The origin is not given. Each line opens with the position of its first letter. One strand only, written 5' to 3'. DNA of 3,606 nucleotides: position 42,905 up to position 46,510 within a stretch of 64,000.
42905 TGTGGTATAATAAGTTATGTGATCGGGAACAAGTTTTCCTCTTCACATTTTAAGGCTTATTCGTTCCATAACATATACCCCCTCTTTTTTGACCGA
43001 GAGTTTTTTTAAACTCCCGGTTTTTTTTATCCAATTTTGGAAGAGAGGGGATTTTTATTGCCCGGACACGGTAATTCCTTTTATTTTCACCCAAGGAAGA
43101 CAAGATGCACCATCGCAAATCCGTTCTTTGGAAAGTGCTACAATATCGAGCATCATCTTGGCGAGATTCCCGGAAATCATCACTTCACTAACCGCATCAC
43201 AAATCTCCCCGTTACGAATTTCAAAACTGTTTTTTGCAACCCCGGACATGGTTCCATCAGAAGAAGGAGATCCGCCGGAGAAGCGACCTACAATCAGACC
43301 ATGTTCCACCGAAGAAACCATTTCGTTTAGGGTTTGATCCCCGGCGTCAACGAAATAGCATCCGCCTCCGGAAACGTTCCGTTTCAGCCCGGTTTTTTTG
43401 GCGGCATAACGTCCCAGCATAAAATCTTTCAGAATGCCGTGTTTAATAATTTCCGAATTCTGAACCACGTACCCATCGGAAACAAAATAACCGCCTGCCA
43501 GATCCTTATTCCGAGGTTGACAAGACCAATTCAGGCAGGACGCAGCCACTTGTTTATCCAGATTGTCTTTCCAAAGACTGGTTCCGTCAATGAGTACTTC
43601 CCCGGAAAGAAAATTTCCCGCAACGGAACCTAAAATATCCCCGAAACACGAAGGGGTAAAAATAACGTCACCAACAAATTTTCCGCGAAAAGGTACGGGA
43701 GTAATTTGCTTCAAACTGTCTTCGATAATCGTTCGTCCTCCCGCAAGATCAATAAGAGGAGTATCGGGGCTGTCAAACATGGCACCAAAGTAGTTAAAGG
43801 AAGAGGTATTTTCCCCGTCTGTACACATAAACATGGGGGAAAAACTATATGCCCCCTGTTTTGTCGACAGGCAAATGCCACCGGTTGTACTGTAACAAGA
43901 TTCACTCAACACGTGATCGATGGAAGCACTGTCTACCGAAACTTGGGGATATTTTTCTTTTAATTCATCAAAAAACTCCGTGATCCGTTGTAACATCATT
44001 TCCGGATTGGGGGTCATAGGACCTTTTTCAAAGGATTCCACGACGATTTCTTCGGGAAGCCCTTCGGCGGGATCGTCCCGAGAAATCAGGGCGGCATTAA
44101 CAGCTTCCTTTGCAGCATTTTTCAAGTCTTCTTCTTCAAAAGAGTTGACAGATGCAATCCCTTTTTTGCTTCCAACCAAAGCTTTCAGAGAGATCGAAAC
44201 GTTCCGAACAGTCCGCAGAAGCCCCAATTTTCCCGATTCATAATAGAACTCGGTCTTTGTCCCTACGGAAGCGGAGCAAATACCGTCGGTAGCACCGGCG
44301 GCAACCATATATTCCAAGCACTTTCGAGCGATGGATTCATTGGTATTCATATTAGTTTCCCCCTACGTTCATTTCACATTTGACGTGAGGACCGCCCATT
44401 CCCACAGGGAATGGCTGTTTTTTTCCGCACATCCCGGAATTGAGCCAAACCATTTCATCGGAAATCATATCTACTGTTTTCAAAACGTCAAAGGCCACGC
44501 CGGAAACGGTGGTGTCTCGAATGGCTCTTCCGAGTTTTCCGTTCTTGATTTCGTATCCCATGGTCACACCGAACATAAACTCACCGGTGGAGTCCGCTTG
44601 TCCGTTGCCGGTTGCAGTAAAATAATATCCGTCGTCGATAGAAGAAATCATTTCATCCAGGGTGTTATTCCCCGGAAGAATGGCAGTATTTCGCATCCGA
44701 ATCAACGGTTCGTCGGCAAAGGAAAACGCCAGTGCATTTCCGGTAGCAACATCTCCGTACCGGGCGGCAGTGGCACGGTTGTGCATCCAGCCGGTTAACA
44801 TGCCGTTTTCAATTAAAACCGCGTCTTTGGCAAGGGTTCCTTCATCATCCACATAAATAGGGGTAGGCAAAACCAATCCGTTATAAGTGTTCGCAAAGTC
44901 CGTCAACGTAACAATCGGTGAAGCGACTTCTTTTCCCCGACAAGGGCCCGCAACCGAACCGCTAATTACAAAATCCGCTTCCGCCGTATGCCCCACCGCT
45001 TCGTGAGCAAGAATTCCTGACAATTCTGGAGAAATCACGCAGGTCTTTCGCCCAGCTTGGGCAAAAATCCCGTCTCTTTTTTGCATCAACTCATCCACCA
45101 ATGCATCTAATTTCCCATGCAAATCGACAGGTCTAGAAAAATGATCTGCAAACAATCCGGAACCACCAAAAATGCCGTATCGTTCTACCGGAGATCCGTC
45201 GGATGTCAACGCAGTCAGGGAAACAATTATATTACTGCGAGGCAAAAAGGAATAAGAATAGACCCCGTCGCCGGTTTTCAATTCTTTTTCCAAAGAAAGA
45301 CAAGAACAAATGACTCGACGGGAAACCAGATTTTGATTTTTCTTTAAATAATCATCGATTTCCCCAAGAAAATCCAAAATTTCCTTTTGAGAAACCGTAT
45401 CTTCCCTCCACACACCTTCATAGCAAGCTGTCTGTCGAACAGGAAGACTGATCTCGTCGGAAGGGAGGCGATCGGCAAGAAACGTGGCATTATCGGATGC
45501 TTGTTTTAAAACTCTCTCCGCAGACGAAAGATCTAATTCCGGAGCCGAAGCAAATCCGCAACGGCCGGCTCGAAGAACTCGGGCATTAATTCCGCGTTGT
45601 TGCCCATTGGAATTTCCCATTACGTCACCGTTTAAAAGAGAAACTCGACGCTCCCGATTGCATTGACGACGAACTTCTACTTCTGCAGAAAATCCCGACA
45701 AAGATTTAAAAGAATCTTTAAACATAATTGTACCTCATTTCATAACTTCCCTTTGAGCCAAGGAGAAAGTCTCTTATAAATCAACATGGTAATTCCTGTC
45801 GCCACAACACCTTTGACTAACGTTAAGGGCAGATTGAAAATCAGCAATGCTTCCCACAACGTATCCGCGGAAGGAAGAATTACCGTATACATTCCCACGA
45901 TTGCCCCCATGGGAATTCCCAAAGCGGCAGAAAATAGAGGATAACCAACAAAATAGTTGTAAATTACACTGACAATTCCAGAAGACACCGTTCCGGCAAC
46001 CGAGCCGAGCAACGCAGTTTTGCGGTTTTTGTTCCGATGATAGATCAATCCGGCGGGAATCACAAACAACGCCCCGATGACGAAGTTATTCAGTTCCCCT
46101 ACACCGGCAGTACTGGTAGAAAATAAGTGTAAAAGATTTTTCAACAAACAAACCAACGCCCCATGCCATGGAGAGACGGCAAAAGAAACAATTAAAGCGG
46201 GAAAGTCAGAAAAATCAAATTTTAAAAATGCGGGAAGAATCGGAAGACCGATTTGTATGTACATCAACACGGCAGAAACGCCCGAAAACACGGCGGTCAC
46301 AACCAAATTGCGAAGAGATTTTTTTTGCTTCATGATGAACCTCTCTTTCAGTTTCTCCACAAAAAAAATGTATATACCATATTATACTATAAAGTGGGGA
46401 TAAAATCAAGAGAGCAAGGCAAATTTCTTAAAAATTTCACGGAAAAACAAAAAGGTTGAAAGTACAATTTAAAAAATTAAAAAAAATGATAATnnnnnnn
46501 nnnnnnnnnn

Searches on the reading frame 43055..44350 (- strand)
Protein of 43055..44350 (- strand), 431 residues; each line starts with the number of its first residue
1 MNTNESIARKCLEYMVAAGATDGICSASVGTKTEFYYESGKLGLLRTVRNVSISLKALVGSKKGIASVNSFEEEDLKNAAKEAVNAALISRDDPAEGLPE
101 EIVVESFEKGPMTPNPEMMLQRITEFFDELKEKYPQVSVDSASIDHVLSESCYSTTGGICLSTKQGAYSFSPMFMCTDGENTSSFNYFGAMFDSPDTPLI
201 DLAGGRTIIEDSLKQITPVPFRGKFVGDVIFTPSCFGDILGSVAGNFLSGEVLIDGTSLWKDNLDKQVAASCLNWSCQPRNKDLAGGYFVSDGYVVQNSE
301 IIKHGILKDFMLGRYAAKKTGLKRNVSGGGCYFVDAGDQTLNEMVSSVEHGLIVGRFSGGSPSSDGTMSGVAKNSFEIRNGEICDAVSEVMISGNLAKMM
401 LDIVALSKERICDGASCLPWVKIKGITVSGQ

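Call 10: search_protein_families(library=pfam, proteins=[window:43055-44350:-], max_evalue=0.00001)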
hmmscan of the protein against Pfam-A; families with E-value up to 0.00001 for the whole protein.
window:43055-44350:- (431 aa): 1 family
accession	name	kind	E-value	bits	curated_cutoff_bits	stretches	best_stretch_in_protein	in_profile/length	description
PF19289.4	PmbA_TldD_3rd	-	2.9e-43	148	22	1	228-430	5-220/220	PmbA/TldA metallopeptidase C-terminal domain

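Call 29: search_protein_families(library=padloc, proteins=[window:43055-44350:-], max_evalue=0.01)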
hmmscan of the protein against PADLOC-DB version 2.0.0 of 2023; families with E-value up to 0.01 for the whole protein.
window:43055-44350:- (431 aa): 0 families

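Call 30: search_protein_families(library=ncbifam, proteins=[window:43055-44350:-], max_evalue=0.00001)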
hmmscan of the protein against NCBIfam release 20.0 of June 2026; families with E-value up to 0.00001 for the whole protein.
window:43055-44350:- (431 aa): 2 families
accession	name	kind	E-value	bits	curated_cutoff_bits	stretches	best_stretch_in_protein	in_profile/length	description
NF008268.0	PRK11040.1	equivalog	7.2e-23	81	438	1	62-408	71-423/446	metalloprotease PmbA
NF040952.1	Arch_mtprotase_TldD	equivalog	9.4e-17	60.9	635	1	52-409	44-411/443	zinc metalloprotease TldD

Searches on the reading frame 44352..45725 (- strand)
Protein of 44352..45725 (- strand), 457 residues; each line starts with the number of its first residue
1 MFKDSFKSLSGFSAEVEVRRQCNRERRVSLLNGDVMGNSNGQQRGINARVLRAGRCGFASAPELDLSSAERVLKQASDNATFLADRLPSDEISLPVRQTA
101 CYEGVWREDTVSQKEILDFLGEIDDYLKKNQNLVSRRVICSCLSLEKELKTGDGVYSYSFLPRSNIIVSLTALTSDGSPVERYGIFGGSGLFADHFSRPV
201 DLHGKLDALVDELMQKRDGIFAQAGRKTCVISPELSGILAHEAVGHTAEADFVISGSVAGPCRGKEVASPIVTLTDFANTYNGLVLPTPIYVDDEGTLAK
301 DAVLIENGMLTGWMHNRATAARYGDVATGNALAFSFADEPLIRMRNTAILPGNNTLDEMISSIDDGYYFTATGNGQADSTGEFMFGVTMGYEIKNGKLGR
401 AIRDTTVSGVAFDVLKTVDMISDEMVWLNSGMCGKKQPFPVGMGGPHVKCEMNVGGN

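Call 10: search_protein_families(library=pfam, proteins=[window:44352-45725:-], max_evalue=0.00001)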
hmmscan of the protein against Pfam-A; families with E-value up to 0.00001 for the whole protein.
window:44352-45725:- (457 aa): 2 families
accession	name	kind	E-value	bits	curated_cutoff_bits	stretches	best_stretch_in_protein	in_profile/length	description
PF19289.4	PmbA_TldD_3rd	-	3.3e-48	164.2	22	1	225-456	2-220/220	PmbA/TldA metallopeptidase C-terminal domain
PF01523.21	PmbA_TldD_1st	-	1.6e-08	35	20.9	1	16-80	1-65/65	PmbA/TldA metallopeptidase domain 1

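Call 29: search_protein_families(library=padloc, proteins=[window:44352-45725:-], max_evalue=0.01)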
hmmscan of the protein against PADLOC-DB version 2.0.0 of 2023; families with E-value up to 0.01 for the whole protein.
window:44352-45725:- (457 aa): 0 families

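Call 30: search_protein_families(library=ncbifam, proteins=[window:44352-45725:-], max_evalue=0.00001)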
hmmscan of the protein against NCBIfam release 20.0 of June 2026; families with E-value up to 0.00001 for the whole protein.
window:44352-45725:- (457 aa): 2 families
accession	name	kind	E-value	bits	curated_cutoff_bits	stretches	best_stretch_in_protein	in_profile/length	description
NF040952.1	Arch_mtprotase_TldD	equivalog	1e-71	242.1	635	1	17-455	16-443/443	zinc metalloprotease TldD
NF008006.0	PRK10735.1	equivalog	1.9e-44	151.9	513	1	43-456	63-479/481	metalloprotease TldD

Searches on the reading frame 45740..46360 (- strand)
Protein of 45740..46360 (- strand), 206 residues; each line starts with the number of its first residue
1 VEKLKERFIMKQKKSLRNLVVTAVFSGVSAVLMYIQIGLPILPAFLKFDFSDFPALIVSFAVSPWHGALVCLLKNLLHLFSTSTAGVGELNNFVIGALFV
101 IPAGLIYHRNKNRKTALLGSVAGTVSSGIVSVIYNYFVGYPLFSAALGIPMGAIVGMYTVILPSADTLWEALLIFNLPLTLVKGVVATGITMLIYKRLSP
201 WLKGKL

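Call 10: search_protein_families(library=pfam, proteins=[window:45740-46360:-], max_evalue=0.00001)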
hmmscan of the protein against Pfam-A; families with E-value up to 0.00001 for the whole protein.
window:45740-46360:- (206 aa): 1 family
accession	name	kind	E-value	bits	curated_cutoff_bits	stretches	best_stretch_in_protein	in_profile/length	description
PF12822.12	ECF_trnsprt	-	2.5e-33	115.9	30.7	1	17-195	1-169/169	ECF transporter, substrate-specific component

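Call 30: search_protein_families(library=ncbifam, proteins=[window:45740-46360:-], max_evalue=0.00001)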
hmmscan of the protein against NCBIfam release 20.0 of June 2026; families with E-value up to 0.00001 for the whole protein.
window:45740-46360:- (206 aa): 1 family
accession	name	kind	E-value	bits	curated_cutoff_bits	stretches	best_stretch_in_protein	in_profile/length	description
NF046054.1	memb_MPN527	equivalog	6.7e-06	26.3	80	1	17-137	3-136/211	MPN527 family putative ECF transporter permease subunit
